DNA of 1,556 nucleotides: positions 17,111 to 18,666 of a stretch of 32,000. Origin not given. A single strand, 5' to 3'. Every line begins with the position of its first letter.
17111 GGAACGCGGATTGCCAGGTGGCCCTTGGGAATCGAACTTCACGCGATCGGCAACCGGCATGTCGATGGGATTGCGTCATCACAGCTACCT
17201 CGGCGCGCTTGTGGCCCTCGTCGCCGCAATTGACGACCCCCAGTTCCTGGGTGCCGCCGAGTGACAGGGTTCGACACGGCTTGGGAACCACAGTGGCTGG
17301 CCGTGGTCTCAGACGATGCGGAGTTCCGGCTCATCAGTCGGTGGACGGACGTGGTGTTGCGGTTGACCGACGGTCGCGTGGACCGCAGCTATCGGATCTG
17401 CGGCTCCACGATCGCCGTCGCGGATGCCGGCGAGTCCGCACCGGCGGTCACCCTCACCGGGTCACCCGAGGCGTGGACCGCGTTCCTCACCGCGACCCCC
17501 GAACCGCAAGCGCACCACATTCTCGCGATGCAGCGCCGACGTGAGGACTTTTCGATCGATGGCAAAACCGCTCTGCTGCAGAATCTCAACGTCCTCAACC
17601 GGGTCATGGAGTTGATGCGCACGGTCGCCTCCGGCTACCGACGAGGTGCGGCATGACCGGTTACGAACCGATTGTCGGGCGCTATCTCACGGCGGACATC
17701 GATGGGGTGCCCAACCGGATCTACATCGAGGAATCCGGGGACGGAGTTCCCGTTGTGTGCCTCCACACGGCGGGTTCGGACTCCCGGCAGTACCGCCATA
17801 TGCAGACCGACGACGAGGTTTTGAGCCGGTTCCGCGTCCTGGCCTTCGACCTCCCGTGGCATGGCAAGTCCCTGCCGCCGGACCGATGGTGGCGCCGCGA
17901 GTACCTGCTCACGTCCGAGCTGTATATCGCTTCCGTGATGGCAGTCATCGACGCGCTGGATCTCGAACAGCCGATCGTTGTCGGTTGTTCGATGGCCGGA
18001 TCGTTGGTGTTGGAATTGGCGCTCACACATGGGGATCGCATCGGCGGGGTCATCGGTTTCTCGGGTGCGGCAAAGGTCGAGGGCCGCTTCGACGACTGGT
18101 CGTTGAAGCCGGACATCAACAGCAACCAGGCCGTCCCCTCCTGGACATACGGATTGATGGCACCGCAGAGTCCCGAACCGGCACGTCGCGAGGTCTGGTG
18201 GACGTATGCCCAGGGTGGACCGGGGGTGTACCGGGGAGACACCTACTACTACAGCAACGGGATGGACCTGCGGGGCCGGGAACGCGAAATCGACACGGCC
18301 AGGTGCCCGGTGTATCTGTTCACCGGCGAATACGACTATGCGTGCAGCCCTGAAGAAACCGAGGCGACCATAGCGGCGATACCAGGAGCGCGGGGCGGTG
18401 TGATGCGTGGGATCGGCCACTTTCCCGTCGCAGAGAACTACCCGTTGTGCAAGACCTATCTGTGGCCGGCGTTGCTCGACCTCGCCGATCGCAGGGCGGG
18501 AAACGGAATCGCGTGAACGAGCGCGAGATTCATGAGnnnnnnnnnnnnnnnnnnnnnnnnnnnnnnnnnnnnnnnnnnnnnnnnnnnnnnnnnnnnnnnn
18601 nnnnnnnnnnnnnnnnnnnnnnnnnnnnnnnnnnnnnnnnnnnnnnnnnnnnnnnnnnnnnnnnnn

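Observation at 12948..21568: GntR-centred divergent supercluster (about 8.6 kb) encoding an unassigned catabolic pathway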

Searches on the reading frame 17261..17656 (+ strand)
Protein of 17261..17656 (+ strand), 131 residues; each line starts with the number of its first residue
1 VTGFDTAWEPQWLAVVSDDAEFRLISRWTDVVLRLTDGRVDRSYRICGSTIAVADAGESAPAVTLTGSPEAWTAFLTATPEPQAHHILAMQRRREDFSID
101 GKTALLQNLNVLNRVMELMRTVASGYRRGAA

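Call 4: search_protein_families(library=pfam, proteins=[window:17261-17656:+], max_evalue=0.01)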
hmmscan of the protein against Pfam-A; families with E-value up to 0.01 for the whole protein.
window:17261-17656:+ (131 aa): 0 families

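Call 5: search_protein_families(library=ncbifam, proteins=[window:17261-17656:+], max_evalue=0.01)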
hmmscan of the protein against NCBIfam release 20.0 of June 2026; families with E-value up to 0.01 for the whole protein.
window:17261-17656:+ (131 aa): 0 families

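Call 16: find_homologous_proteins(query=window:17261-17656:+, max_evalue=0.001)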
Query window:17261-17656:+ (131 aa): 15 proteins with E <= 0.001 among 32 candidates.
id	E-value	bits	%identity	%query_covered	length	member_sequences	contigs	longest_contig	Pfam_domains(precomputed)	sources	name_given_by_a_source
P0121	6.0e-81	286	100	100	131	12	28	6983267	-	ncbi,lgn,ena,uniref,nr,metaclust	ncbi:hypothetical protein [Mycolicibacterium smegmatis]|uniref:hypothetical protein n=1 Tax=Mycolici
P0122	3.3e-57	210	78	92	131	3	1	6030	-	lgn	-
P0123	6.9e-56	205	74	99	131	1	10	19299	-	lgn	-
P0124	4.2e-48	180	64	100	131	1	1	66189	-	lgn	-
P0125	2.1e-47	178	67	100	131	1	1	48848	-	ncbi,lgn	ncbi:hypothetical protein ACWDTP_10790 [Mycobacterium sp. NPDC003449]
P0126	4.8e-47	177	66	100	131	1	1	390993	-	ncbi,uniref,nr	ncbi:hypothetical protein M1247_20625 [Mycobacterium sp. 21AC1]|uniref:hypothetical protein n=1 Tax=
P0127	2.0e-46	175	65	100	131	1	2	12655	-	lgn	-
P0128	1.4e-45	172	64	100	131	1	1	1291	-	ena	-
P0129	4.1e-41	158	59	100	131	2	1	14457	-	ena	-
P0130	4.8e-41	157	60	98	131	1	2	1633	-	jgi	-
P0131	3.8e-40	155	59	100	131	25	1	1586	-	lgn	-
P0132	9.9e-40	153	64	90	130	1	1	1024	-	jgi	jgi:hypothetical protein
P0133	4.0e-39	151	57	100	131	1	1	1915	-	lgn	-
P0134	2.3e-37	146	59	95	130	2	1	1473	-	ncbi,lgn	-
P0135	6.5e-35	138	62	86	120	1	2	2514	-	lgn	-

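Call 38: find_homologous_proteins(query=A3, max_evalue=0.001)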
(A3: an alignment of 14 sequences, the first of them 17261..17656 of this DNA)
Query A3 (14 sequences) (131 aa, profile of the alignment): 33 proteins with E <= 0.001 among 3707 candidates.
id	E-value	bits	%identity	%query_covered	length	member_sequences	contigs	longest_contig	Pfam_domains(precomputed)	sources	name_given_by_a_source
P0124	5.5e-48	180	64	100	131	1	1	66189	-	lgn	-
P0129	1.7e-47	178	59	100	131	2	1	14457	-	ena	-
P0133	3.6e-47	177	57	100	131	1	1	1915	-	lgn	-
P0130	4.5e-47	177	60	98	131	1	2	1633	-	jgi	-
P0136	2.4e-46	174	40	92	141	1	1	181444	-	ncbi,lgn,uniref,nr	ncbi:hypothetical protein [Arthrobacter sp. ov118]|uniref:hypothetical protein n=1 Tax=Arthrobacter 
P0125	2.9e-46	174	67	100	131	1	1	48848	-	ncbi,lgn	ncbi:hypothetical protein ACWDTP_10790 [Mycobacterium sp. NPDC003449]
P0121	5.0e-45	170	100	100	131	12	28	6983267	-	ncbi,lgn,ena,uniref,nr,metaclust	ncbi:hypothetical protein [Mycolicibacterium smegmatis]|uniref:hypothetical protein n=1 Tax=Mycolici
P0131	5.5e-45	170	59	100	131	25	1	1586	-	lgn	-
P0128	7.0e-45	170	64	100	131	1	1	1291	-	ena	-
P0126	8.5e-45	169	66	100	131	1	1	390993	-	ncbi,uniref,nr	ncbi:hypothetical protein M1247_20625 [Mycobacterium sp. 21AC1]|uniref:hypothetical protein n=1 Tax=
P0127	8.9e-45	169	65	100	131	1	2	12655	-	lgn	-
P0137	4.5e-43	164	39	92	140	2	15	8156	-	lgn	-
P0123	2.6e-42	161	74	99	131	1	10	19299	-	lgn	-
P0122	2.7e-42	161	78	92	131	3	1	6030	-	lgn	-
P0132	1.0e-41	159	64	90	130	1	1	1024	-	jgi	jgi:hypothetical protein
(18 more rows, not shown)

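Call 46: predict_structure(alignment_id=A4)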
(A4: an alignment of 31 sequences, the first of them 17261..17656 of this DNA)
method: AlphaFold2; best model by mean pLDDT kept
length: 131 residues; sequences in the alignment: 31
mean_pLDDT: 89.9   pTM: 0.83
mean pLDDT of the five models: 89.9, 88.7, 87.6, 87.6, 87.3
residues with pLDDT >= 90: 94; 70-90: 29; 50-70: 8; < 50: 0
segments of 3 or more residues with pLDDT < 50: none
pLDDT, mean of each block of 10 residues (from residue 1): 75 95 96 92 94 83 94 89 89 94 95 94 81 58
secondary structure, 60 per line:
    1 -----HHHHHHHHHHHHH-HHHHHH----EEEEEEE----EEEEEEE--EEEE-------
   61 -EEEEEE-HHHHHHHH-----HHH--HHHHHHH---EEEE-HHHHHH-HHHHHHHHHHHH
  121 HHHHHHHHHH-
elements in order: H6-18 H20-25 E30-36 E41-47 E50-53 E62-67 H69-76 H87-93 E97-100 H102-107 H109-130

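Call 48: fold_search(model_id=the predicted structure, library=pdb)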
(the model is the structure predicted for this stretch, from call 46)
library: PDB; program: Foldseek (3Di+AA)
matches with E <= 10: 299; with E <= 0.001: 5
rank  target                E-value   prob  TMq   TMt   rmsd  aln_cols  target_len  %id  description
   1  6h6p_A                4.4e-04  1.00  0.56  0.62   3.7       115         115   15  UbiJ-SCP2 Ubiquinone synthesis protein (released 2019-02-13)
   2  3bn8_A                5.3e-04  1.00  0.56  0.62   4.5       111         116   14  Crystal structure of a putative sterol carrier protein type 2 (af1534) from archaeoglobus fulgidus dsm 4304 at 2.11 A  (released 2007-12-25)
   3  6h6o_A                7.6e-04  1.00  0.56  0.59   3.7       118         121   12  UbiJ-SCP2 Ubiquinone synthesis protein (released 2019-02-13)
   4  8af2_A                7.6e-04  1.00  0.48  0.51   5.9       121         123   16  Human Sterol Carrier Protein with unnatural amino acid 2,2'-bipyridine alanine incorporated at position 111 (released 2023-08-16)
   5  6h6n_A                8.1e-04  1.00  0.51  0.53   6.1       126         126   14  UbiJ-SCP2 Ubiquinone synthesis protein (released 2019-02-13)
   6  6h6p_C                1.2e-03  1.00  0.52  0.57   4.6       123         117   14  UbiJ-SCP2 Ubiquinone synthesis protein (released 2019-02-13)
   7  2cx7_A                1.5e-03  1.00  0.58  0.59   4.3       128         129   12  Crystal structure of sterol carrier protein 2 (released 2005-12-28)
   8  3bn8_B                1.6e-03  1.00  0.56  0.65   4.8       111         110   15  Crystal structure of a putative sterol carrier protein type 2 (af1534) from archaeoglobus fulgidus dsm 4304 at 2.11 A  (released 2007-12-25)
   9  4uei_MODEL_1_A        1.6e-03  1.00  0.46  0.47   5.8       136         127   15  Solution structure of the sterol carrier protein domain 2 of Helicoverpa armigera (released 2015-12-30)
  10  1c44                  2.0e-03  0.99  0.46  0.48   4.6       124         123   14  STEROL CARRIER PROTEIN 2 (SCP2) FROM RABBIT (released 2000-08-07)
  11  6h6p_B                2.4e-03  1.00  0.51  0.57   4.6       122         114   12  UbiJ-SCP2 Ubiquinone synthesis protein (released 2019-02-13)
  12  3cnu                  2.9e-03  1.00  0.56  0.64   3.9       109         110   16  Crystal structure of the predicted coding region AF_1534 from Archaeoglobus fulgidus (released 2008-04-15)
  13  6h6p_D                3.5e-03  1.00  0.47  0.52   5.5       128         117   12  UbiJ-SCP2 Ubiquinone synthesis protein (released 2019-02-13)
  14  6h6n_B                3.8e-03  1.00  0.50  0.54   5.4       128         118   12  UbiJ-SCP2 Ubiquinone synthesis protein (released 2019-02-13)
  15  3ssm_D                5.4e-03  0.94  0.39  0.16   8.0       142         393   15  MycE Methyltransferase from the Mycinamycin Biosynthetic Pathway in Complex with Mg and SAH, Crystal form 1 (released 2011-08-24)
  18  2cx7_B                6.5e-03  1.00  0.59  0.59   4.1       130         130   13  Crystal structure of sterol carrier protein 2 (released 2005-12-28)
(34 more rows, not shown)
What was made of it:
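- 17261..17656 (+): 131-aa SCP2-fold protein (new family, no Pfam), partner of the hydrolase. Foldseek hits UbiJ-SCP2, AF1534 and SCP2 (calls 46, 48).
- On SCP2 sterol-carrier fold: Foldseek against the PDB gives 6h6p, 3bn8, 8af2 and 2cx7 as top hits, with E 4e-4 to 2e-3, probability 1.0 and TM 0.48-0.65 (calls 46, 48).
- Closest known: SCP2 domains attached to enzymes. Same: The same alpha/beta SCP2 fold (call 48), attached to or fused with a hydrolytic enzyme.
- Checked: The AlphaFold model has pLDDT 89.9, and its top Foldseek hits are SCP2 proteins (UbiJ-SCP2, AF1534, SCP2; TM 0.56-0.62) (calls 46, 48).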

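Call 65: search_protein_representatives(alignment_id=A4)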
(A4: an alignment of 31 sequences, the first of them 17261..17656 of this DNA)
Query: 31 sequences, 129 profile positions. Proteins with E-value up to 0.001 (for the whole library): 261; up to 1e-10: 63; up to 1e-30: 9. The best 150 are listed.
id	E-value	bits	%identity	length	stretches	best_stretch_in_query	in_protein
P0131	5.7e-46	171.6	-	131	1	1-125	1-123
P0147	7.0e-44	164.8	-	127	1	1-125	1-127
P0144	6.3e-40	152.0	-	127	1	1-125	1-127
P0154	8.7e-34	132.2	-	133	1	5-125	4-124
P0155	1.2e-32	128.5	-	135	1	5-125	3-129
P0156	1.3e-32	128.3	-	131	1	6-124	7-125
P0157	2.8e-32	127.3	-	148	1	8-124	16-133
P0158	2.2e-31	124.4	-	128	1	4-125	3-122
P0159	2.5e-31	124.2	-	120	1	6-122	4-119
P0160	5.2e-30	119.9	-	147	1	6-125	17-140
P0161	6.6e-30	119.6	-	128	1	11-123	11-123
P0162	1.3e-29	118.6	-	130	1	10-125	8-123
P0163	1.8e-28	114.9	-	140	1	10-127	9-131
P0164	2.9e-26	107.8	-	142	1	4-125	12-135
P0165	5.0e-26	107.1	-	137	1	5-122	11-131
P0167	6.8e-26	106.6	-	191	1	5-124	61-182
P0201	2.0e-12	63.1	-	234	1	3-125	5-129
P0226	3.5e-09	52.6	-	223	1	1-125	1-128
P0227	4.3e-09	52.3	-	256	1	8-125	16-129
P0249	1.3e-07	47.5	-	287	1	11-123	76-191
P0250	1.3e-07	47.5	-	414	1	18-122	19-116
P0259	7.8e-07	45.0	-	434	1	2-125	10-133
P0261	9.3e-07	44.8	-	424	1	5-125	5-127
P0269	3.2e-06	43.0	-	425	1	8-125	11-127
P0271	3.7e-06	42.8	-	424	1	10-125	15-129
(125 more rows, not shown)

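Call 67: search_protein_families(library=pfam, proteins=[P0259, P0261, P0269, P0271, P0250, P0201, P0227, P0249, P0226, P0167], max_evalue=0.001)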
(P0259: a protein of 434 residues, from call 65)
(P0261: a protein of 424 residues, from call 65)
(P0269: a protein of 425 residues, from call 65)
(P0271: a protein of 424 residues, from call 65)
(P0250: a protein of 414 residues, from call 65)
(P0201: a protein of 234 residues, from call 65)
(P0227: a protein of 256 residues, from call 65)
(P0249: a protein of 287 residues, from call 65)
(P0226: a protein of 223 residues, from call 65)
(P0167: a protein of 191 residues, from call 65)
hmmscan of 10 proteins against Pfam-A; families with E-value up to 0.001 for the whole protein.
P0259 (434 aa): 3 families
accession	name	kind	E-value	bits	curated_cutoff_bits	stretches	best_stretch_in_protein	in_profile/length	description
PF00561.26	Abhydrolase_1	-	8.7e-17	62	25.8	1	180-293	1-103/245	alpha/beta hydrolase fold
PF12697.13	Abhydrolase_6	-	4.2e-16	60.7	26.3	1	182-413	1-214/217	Alpha/beta hydrolase family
PF12146.15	Hydrolase_4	-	1.6e-05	24.8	27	1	182-327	7-153/239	Serine aminopeptidase, S33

P0261 (424 aa): 2 families
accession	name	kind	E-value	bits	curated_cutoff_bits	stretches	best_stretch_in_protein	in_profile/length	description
PF00561.26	Abhydrolase_1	-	1.2e-15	58.3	25.8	1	176-283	2-102/245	alpha/beta hydrolase fold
PF12697.13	Abhydrolase_6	-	2.9e-13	51.4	26.3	1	177-413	1-216/217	Alpha/beta hydrolase family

P0269 (425 aa): 3 families
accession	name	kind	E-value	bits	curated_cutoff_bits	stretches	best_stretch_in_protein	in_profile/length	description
PF00561.26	Abhydrolase_1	-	1.7e-20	74.1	25.8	1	171-277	2-107/245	alpha/beta hydrolase fold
PF12697.13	Abhydrolase_6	-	3.1e-20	74.2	26.3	1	172-405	1-215/217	Alpha/beta hydrolase family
PF12146.15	Hydrolase_4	-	4.9e-11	42.8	27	1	172-281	7-114/239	Serine aminopeptidase, S33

P0271 (424 aa): 4 families
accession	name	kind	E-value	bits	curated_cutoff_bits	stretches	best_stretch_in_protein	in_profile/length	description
PF00561.26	Abhydrolase_1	-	1.3e-20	74.6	25.8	1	172-302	1-128/245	alpha/beta hydrolase fold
PF12697.13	Abhydrolase_6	-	9.9e-20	72.6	26.3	1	174-407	1-215/217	Alpha/beta hydrolase family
PF12146.15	Hydrolase_4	-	8.1e-13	48.7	27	1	174-401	7-237/239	Serine aminopeptidase, S33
PF00975.26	Thioesterase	-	0.00092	19.9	26.4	0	173-265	2-86/226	Thioesterase domain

P0250 (414 aa): 4 families
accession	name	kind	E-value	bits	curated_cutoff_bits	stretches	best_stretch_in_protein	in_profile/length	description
PF00561.26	Abhydrolase_1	-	1e-16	61.8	25.8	1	166-308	1-133/245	alpha/beta hydrolase fold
PF12697.13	Abhydrolase_6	-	2.5e-11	45.1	26.3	1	168-393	1-207/217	Alpha/beta hydrolase family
PF12146.15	Hydrolase_4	-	1.4e-09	38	27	1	167-306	6-146/239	Serine aminopeptidase, S33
PF00756.26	Esterase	-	6.4e-06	26.6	22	1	242-328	118-160/251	Putative esterase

P0201 (234 aa): 0 families

P0227 (256 aa): 0 families

P0249 (287 aa): 0 families

P0226 (223 aa): 0 families

P0167 (191 aa): 0 families

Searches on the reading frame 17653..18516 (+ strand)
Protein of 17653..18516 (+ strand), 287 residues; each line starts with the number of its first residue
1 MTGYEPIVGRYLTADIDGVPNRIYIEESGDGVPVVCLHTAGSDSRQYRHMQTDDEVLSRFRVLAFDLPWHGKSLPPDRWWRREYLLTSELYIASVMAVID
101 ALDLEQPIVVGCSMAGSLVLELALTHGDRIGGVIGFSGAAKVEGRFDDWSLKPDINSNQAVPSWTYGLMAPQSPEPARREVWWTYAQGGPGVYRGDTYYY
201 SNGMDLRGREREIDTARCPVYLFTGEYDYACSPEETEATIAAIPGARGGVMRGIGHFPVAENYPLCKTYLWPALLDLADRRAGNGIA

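Call 4: search_protein_families(library=pfam, proteins=[window:17653-18516:+], max_evalue=0.01)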
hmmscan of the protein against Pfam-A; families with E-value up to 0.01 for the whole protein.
window:17653-18516:+ (287 aa): 5 families
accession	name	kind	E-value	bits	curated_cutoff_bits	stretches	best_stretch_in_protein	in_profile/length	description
PF00561.26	Abhydrolase_1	-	8.9e-15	55.4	25.8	1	33-138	2-102/245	alpha/beta hydrolase fold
PF12697.13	Abhydrolase_6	-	2.8e-14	54.8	26.3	1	34-260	1-208/217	Alpha/beta hydrolase family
PF12146.15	Hydrolase_4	-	5.9e-07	29.5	27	1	34-171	7-135/239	Serine aminopeptidase, S33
PF02230.22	Abhydrolase_2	-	0.0019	18.6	23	1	105-147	105-147/217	Phospholipase/Carboxylesterase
PF00756.26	Esterase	-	0.0037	17.5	22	1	107-160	117-154/251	Putative esterase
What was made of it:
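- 17653..18516 (+): Alpha/beta hydrolase (Ser113-Asp228-His256). Abhydrolase_1 and Abhydrolase_6 (call 4).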

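Call 5: search_protein_families(library=ncbifam, proteins=[window:17653-18516:+], max_evalue=0.01)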
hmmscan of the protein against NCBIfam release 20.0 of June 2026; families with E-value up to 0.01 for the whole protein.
window:17653-18516:+ (287 aa): 18 families
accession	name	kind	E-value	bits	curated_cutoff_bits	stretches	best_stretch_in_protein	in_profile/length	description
NF051488.1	bifunc_PcaDC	exception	7.9e-17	61.4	390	1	31-263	12-239/375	bifunctional 3-oxoadipate enol-lactonase/4-carboxymuconolactone decarboxylase PcaDC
TIGR02427.1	protocat_pcaD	equivalog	1.6e-14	53.9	255.85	2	34-144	16-118/251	3-oxoadipate enol-lactonase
NF011457.0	PRK14875.1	equivalog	8.2e-12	44.8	307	1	22-139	123-232/372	acetoin dehydrogenase dihydrolipoyllysine-residue acetyltransferase subunit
TIGR03056.1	bchO_mg_che_rel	equivalog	5.2e-11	42.1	172.55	1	21-139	16-129/278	alpha/beta fold hydrolase BchO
NF002938.0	PRK03592.1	equivalog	2.2e-08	33.8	241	1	22-150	21-140/298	haloalkane dehalogenase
TIGR01250.1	pro_imino_pep_2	subfamily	4.8e-08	32.9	167.65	1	25-141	19-132/288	proline iminopeptidase-family hydrolase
TIGR03695.1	menH_SHCHC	equivalog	6.8e-08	32.2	208.55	1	33-134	4-100/252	2-succinyl-6-hydroxy-2,4-cyclohexadiene-1-carboxylate synthase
TIGR03343.1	biphenyl_bphD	equivalog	7.4e-08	31.9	462.15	1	9-135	7-131/282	2-hydroxy-6-oxo-6-phenylhexa-2,4-dienoate hydrolase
NF045632.1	hydroxlase_HsaD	equivalog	7.6e-08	31.6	400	1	23-134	24-133/290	4,5:9,10-diseco-3-hydroxy-5,9,17-trioxoandrosta-1(10),2-diene-4-oate hydrolase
NF051487.1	bifunc_PcaCD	exception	1.3e-06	27.8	430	1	31-134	172-267/413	bifunctional 4-carboxymuconolactone decarboxylase/3-oxoadipate enol-lactonase PcaCD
NF002043.0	PRK00870.1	subfamily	1.4e-06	28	265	1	24-134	38-144/302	haloalkane dehalogenase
NF050089.1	i_nPHAscl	equivalog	1.9e-06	27.2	300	1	24-133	11-112/288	intracellular short-chain-length polyhydroxyalkanoate depolymerase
TIGR01738.1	bioH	equivalog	8.2e-06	25.6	206.95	1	30-155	2-116/245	pimeloyl-ACP methyl ester esterase BioH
NF002873.0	PRK03204.1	equivalog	0.00023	20.6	466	1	21-134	24-130/286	haloalkane dehalogenase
NF007954.0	PRK10673.1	equivalog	0.00025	20.4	399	0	59-134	42-110/255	esterase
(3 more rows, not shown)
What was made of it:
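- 17653..18516 (+): The best NCBIfam matches are PcaD and PcaDC, far below their cutoffs (call 5).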

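Call 35: search_solved_structures(query=window:17653-18516:+, max_evalue=0.0001)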
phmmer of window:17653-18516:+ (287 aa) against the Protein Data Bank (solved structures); distinct sequences matched with E-value up to 0.0001: 49.
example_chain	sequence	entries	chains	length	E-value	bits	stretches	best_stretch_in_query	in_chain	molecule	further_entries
5egn_A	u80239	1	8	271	3.2e-10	42.7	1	17-144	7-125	Esterase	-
5h3h_A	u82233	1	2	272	4.8e-08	35.5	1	16-140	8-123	Abhydrolase domain-containing protein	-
2d0d_A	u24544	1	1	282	6.4e-08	35.1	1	27-154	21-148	2-hydroxy-6-oxo-7-methylocta-2,4-dienoate hydrolase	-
1iun_A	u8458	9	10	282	7.8e-08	34.8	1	27-155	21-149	meta-Cleavage product hydrolase | 2-hydroxy-6-oxo-7-methylocta-2,4-dienoate hydrolase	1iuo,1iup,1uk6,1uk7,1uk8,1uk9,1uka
3wzl_A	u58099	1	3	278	1.9e-07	33.6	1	19-133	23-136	Zearalenone hydrolase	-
4uhh_A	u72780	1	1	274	2e-07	33.5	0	215-262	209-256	ESTERASE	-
4uhc_A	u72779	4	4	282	2.1e-07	33.4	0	215-262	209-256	ESTERASE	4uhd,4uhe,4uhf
3fob_A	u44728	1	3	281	3.6e-07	32.7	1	18-140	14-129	Bromoperoxidase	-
4g5x_A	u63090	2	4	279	4.6e-07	32.3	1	21-133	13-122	Alpha/beta hydrolase fold protein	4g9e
4g8c_A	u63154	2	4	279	4.6e-07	32.3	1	21-133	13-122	Alpha/beta hydrolase fold protein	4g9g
3wzm_A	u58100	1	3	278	5e-07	32.2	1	19-133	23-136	Zearalenone hydrolase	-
5ie5_A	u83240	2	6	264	5.3e-07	32.1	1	20-133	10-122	Zearalenone hydrolase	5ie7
5ie4_A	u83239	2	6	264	5.3e-07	32.1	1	20-133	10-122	Zearalenone hydrolase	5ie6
5c7y_A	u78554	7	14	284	1.2e-06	31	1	20-133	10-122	Zearalenone hydrolase | Zearalenone lactonase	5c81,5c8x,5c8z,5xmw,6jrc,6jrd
6jr9_A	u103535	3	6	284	1.2e-06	31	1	20-133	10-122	Zearalenone hydrolase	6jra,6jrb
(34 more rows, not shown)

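Call 66: predict_structure(protein=window:17653-18516:+)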
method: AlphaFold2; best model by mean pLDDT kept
length: 287 residues; sequences in the alignment: 1
mean_pLDDT: 39.2   pTM: 0.37
mean pLDDT of the five models: 39.2, 35.7, 34.2, 33.9, 29.3
residues with pLDDT >= 90: 0; 70-90: 0; 50-70: 51; < 50: 236
segments of 3 or more residues with pLDDT < 50: 1-22, 27-33, 39-62, 66-87, 115-117, 135-287
pLDDT, mean of each block of 10 residues (from residue 1): 34 46 48 46 37 37 47 34 44 59 57 51 54 44 32 32 33 37 35 35 28 26 26 37 31 32 37 44 33
secondary structure, 60 per line:
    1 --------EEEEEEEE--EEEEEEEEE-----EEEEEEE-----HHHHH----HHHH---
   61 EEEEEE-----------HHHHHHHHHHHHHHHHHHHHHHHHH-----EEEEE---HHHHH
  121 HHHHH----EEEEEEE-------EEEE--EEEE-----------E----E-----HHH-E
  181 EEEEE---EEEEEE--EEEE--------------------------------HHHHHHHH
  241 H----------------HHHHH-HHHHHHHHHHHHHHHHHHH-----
elements in order: E9-16 E19-27 E33-39 H45-49 H54-57 E61-66 H78-102 E108-112 H116-125 E130-136 E144-147 E150-153 E180-185 E189-194 E197-200 H233-241 H258-262 H264-282
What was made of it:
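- On Alpha/beta hydrolase superfamily: The triad was assigned by position, not from a structure, because the model failed (call 66).
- The hydrolase structure model failed (call 66), so its pocket was not examined.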
